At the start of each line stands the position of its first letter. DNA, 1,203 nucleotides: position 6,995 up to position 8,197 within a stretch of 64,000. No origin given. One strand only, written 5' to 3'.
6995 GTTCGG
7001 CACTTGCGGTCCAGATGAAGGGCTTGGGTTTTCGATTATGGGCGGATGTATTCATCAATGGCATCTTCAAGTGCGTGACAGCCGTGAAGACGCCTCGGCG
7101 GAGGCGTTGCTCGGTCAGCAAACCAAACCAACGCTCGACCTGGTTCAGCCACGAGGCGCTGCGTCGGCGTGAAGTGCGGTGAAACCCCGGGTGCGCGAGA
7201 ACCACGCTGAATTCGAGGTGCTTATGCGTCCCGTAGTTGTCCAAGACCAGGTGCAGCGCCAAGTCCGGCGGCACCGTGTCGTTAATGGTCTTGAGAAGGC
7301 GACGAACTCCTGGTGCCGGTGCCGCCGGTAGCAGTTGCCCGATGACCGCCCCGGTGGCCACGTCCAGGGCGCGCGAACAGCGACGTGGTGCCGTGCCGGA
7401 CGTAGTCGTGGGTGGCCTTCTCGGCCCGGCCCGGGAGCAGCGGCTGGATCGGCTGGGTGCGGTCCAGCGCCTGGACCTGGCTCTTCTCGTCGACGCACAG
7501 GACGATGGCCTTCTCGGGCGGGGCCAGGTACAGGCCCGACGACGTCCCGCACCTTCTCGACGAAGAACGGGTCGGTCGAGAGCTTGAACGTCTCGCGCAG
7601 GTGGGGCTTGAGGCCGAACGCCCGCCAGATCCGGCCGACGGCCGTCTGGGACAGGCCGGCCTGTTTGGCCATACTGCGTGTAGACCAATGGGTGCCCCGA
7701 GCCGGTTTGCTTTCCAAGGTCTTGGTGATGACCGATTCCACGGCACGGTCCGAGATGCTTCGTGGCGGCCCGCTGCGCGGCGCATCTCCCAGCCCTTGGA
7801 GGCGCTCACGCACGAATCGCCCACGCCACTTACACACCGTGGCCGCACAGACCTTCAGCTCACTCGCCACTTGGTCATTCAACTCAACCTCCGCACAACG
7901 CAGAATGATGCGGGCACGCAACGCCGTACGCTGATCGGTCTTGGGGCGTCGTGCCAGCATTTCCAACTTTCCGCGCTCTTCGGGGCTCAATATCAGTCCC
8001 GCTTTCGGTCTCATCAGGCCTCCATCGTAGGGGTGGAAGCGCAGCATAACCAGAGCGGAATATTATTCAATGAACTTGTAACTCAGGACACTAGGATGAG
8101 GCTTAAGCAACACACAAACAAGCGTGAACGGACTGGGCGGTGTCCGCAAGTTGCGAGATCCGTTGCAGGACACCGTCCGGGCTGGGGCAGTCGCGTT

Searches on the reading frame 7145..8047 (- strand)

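Call 75: search_protein_families(library=pfam, proteins=[window:7145-8047:-], max_evalue=0.001)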
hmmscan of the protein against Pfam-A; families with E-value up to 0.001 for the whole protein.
window:7145-8047:- (300 aa): 6 families
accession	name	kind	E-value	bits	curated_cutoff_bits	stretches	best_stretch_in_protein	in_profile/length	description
PF13565.12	HTH_32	-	1.6e-12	48.2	33.7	1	70-141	1-73/73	Homeodomain-like domain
PF13551.12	HTH_29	-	2.8e-08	34.2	28.1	1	44-100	1-60/64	Winged helix-turn helix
PF13384.12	HTH_23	-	2.1e-06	27.8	24.6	1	39-86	2-49/50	Homeodomain-like domain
PF13518.12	HTH_28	-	0.00011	22.6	25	0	44-92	2-50/52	Helix-turn-helix domain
PF18024.7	HTH_50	-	0.00024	21.2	27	1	119-146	22-49/50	Helix-turn-helix domain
PF01418.23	HTH_6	-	0.00067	20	28.3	0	104-147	18-61/77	Helix-turn-helix domain, rpiR family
